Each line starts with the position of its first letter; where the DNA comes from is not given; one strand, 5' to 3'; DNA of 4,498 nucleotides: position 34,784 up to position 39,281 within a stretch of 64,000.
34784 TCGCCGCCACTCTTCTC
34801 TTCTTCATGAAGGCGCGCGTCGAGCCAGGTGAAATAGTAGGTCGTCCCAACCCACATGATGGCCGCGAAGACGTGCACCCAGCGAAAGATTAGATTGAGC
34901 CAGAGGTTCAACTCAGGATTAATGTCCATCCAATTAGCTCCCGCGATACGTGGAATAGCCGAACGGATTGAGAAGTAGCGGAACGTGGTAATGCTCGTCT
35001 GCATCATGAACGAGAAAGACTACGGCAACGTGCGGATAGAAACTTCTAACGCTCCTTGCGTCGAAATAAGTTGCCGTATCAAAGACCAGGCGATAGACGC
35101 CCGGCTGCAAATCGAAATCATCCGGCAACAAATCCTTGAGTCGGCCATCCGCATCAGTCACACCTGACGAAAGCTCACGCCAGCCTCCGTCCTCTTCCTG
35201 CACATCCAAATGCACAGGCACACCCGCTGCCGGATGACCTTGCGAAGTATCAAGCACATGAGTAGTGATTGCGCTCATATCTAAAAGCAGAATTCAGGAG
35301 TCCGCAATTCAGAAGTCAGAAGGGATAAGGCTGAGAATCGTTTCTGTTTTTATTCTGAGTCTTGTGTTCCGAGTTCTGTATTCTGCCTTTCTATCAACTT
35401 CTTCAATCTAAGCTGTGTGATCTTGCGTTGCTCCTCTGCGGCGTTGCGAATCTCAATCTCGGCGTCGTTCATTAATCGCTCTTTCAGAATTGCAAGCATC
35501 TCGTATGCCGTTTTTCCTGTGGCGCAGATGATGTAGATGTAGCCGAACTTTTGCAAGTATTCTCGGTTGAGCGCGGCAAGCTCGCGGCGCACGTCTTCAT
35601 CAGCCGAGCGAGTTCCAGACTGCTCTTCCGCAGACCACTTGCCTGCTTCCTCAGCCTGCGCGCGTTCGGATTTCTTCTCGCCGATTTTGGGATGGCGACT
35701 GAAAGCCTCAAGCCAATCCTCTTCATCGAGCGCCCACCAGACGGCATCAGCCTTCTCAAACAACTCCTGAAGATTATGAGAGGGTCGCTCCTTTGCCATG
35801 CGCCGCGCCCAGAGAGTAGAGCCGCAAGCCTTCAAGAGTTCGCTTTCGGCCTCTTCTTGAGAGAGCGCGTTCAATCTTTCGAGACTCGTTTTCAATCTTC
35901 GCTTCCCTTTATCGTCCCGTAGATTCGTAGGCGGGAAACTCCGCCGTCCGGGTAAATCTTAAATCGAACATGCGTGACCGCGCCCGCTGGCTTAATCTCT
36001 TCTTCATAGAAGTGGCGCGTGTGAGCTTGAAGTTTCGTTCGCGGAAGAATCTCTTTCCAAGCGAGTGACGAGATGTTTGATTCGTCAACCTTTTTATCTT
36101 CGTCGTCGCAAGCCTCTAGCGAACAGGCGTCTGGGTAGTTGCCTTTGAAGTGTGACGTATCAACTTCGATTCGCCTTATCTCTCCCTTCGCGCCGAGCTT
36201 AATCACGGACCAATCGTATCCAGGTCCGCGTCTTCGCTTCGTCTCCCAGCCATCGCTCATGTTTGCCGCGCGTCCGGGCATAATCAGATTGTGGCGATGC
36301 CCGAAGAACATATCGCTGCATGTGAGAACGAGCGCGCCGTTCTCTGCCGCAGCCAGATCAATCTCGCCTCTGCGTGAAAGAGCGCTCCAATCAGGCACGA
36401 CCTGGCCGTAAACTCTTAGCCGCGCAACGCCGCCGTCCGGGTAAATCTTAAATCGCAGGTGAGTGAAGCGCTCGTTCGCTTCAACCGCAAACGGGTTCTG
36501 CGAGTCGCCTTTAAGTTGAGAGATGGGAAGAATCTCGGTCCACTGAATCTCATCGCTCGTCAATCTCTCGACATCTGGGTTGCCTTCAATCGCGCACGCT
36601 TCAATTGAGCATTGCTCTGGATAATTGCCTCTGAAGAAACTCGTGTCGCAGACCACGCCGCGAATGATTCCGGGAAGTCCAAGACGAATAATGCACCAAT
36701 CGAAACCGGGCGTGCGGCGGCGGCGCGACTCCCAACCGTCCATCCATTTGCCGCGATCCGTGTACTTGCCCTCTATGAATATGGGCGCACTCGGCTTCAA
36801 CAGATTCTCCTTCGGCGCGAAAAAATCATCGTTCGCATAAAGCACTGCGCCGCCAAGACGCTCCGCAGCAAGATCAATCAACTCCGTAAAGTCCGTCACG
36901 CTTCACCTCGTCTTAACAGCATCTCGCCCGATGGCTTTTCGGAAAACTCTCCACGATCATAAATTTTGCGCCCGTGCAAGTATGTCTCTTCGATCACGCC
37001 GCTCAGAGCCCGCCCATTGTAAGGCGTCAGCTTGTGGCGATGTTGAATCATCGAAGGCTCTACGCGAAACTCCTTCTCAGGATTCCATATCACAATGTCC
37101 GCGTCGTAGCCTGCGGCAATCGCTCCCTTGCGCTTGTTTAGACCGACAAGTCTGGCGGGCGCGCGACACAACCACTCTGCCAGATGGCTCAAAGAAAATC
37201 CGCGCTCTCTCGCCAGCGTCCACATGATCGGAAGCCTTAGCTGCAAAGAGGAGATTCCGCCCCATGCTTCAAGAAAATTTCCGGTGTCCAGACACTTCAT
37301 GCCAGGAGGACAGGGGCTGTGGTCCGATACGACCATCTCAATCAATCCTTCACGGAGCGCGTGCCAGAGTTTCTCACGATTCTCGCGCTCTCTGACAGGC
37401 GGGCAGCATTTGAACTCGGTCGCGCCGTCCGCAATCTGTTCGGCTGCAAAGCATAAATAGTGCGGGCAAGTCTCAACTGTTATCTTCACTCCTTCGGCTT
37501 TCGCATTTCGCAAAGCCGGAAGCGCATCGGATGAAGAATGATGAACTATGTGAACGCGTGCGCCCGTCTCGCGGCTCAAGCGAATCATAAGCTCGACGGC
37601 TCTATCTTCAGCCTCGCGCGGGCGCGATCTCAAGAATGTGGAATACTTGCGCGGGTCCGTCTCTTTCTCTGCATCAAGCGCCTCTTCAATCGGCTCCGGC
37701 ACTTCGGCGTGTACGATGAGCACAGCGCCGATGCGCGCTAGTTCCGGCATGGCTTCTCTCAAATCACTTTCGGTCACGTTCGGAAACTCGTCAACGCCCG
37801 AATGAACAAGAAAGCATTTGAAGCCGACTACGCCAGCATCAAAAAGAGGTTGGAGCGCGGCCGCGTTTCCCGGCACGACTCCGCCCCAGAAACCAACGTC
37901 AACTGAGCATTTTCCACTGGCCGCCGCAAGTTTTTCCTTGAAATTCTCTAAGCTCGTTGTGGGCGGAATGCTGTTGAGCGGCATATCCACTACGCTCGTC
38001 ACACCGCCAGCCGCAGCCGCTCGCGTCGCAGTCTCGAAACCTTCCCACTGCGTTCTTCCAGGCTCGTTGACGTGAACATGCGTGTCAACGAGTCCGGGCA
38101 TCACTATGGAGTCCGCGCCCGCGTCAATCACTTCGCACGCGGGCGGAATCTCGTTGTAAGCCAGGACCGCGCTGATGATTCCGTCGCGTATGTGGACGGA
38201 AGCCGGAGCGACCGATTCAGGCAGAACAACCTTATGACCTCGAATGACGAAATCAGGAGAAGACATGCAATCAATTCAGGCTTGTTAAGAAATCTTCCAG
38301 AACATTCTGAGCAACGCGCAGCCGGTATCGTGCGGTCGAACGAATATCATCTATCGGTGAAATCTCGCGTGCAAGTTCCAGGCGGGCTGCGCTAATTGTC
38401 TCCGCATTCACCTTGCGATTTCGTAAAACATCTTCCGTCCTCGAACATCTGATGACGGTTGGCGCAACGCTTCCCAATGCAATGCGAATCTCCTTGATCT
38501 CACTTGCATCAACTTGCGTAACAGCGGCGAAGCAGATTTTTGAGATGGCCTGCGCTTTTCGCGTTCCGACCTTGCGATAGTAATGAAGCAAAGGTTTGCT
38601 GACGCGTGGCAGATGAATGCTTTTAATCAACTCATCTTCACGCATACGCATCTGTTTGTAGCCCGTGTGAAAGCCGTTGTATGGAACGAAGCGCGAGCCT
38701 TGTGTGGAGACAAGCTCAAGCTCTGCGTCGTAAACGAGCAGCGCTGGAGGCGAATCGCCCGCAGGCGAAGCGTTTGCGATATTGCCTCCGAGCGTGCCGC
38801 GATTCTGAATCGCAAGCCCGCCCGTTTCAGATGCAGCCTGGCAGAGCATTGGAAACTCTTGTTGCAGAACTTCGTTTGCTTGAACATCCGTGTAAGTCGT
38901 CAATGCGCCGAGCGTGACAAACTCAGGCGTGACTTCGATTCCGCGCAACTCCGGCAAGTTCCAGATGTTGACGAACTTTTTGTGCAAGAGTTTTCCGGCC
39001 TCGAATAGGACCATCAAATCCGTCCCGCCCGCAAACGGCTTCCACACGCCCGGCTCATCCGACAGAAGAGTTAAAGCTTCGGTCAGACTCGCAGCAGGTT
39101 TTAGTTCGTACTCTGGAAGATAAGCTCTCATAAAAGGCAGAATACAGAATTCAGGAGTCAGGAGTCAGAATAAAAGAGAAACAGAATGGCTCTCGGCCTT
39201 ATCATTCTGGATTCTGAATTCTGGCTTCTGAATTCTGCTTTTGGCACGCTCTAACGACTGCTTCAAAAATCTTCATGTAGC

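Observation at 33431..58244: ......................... family: a 105-140-nt palindromic element with at least five copies at gene boundaries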

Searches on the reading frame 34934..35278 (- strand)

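Call 15: search_protein_families(library=pfam, proteins=[window:34934-35278:-])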
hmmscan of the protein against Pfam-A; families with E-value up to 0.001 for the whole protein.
window:34934-35278:- (114 aa): 2 families
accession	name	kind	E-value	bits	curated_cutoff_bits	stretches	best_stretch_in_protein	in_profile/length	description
PF00576.27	Transthyretin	-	6.3e-41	139.8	25.3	1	4-113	1-109/109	HIUase/Transthyretin family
PF24695.1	PITM1-3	-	0.00019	22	27.7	1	20-64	37-81/98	PITM 1-3, beta-sandwich domain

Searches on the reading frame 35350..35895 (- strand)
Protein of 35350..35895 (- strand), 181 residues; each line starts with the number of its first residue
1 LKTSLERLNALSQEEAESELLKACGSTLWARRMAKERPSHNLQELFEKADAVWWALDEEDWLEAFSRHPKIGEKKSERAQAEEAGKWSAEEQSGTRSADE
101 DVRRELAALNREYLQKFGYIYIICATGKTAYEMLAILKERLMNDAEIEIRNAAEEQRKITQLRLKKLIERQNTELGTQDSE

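Call 15: search_protein_families(library=pfam, proteins=[window:35350-35895:-])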
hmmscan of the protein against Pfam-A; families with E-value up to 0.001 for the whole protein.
window:35350-35895:- (181 aa): 1 family
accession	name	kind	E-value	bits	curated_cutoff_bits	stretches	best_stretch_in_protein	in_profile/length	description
PF09349.15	OHCU_decarbox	-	9.7e-44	150.1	24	1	9-165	1-155/155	OHCU decarboxylase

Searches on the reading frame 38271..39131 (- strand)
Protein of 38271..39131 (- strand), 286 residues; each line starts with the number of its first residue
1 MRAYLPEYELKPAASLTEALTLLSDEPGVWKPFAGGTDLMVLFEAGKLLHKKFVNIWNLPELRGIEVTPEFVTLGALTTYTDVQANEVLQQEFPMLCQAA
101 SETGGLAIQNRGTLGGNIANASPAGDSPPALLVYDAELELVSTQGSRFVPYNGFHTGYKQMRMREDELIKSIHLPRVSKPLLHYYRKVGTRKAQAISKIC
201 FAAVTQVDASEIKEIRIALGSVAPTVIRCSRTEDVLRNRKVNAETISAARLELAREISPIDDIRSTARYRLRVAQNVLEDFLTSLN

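Call 15: search_protein_families(library=pfam, proteins=[window:38271-39131:-])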
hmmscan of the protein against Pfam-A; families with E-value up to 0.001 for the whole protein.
window:38271-39131:- (286 aa): 2 families
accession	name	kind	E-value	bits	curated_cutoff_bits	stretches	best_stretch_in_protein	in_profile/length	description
PF00941.27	FAD_binding_5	-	8.5e-43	146.5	27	1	12-176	7-169/170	FAD binding domain in molybdopterin dehydrogenase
PF03450.22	CO_deh_flav_C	-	4.5e-24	85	25.5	1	187-284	4-101/102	CO dehydrogenase flavoprotein C-terminal domain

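Call 30: find_encoding_contigs(protein=window:38271-39131:-, flank=10000, max_places=10)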
Protein window:38271-39131:- (286 aa): 3 contigs read that carry it; 3 places shown.
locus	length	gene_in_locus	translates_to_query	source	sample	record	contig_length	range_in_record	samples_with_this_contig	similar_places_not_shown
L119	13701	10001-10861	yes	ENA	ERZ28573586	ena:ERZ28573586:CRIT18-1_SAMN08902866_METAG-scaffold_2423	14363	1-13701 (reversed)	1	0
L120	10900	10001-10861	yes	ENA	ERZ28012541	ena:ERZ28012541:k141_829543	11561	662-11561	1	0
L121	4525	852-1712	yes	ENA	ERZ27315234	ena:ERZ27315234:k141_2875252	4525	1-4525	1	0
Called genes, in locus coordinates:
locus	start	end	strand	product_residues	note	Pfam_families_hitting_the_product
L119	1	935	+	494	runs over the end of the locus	PF27533:CapK_C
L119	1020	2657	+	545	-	PF02366:PMT (weak), PF13231:PMT_2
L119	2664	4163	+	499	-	PF00370:FGGY_N, PF02782:FGGY_C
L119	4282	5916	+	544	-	PF00890:FAD_binding_2 (faint), PF01266:DAO, PF12831:FAD_oxidored (faint), PF13450:NAD_binding_8 (faint), PF16901:DAO_C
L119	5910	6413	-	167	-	PF09900:DUF2127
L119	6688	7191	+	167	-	-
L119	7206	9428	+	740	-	PF01315:Ald_Xan_dh_C, PF02738:MoCoBD_1, PF20256:MoCoBD_2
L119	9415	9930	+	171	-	PF00111:Fer2 (weak), PF01799:Fer2_2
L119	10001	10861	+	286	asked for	PF00941:FAD_binding_5, PF03450:CO_deh_flav_C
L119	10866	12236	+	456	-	PF01979:Amidohydro_1, PF12890:DHOase, PF07969:Amidohydro_3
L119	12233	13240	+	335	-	PF03561:Allantoicase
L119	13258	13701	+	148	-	?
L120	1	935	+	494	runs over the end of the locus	PF27533:CapK_C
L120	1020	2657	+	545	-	PF02366:PMT (weak), PF13231:PMT_2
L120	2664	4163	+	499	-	PF00370:FGGY_N, PF02782:FGGY_C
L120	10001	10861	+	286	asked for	PF00941:FAD_binding_5, PF03450:CO_deh_flav_C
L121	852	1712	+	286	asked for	PF00941:FAD_binding_5, PF03450:CO_deh_flav_C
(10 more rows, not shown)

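Call 33: find_related_loci(query=window:38271-39131:-, collection=metagenome_contigs, flank=2500)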
Query window:38271-39131:- (286 aa) in metagenome_contigs; peptide patterns used: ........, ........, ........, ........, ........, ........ (x = any residue, [..] = any of these).
600 stretches matched a pattern (row limit reached: there are more); 508 encode a relative of the query (tblastn E <= 1e-3); the best 80 are kept; 80 distinct loci.
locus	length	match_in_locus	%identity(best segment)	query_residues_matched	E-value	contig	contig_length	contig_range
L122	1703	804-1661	99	1-286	0e+0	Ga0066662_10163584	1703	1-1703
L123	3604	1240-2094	81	1-285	1e-168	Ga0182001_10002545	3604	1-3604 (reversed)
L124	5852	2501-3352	80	1-284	2e-157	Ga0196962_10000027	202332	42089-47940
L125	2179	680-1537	79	1-285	3e-164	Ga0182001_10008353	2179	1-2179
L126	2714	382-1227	73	1-282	5e-153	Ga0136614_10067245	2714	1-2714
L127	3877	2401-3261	73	1-286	2e-144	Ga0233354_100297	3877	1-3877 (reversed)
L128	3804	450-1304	68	1-285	6e-140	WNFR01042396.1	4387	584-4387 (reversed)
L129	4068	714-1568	68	1-285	3e-138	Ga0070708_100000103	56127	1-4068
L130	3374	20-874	71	1-285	2e-139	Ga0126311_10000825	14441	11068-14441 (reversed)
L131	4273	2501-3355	69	1-285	5e-137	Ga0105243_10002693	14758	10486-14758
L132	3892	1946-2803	69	1-286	1e-139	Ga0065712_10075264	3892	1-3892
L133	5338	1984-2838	69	1-285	2e-136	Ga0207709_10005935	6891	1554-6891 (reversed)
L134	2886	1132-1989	71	1-286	2e-142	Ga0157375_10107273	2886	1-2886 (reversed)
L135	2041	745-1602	70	1-286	4e-145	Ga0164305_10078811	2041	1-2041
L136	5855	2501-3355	70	1-285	6e-136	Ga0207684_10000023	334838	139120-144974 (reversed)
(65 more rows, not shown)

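Call 44: search_protein_families(library=pfam, proteins=[L127:1977-2348:+], max_evalue=0.01)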
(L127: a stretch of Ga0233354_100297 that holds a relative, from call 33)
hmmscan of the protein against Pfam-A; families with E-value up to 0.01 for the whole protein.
L127:1977-2348:+ (123 aa): 1 family
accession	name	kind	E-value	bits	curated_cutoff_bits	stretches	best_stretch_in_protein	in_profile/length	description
PF13366.12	PDDEXK_3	-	1.2e-38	132.5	22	1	6-121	2-117/117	PD-(D/E)XK nuclease superfamily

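Call 60: search_protein_families(library=ncbifam, proteins=[L127:1977-2348:+], max_evalue=0.001)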
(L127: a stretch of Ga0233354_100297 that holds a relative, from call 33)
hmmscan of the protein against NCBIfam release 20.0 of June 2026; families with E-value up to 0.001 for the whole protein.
L127:1977-2348:+ (123 aa): 1 family
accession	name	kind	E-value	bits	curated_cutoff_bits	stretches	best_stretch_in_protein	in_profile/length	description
TIGR04256.1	GxxExxY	subfamily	1.1e-39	135.3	35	1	7-121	2-115/116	GxxExxY protein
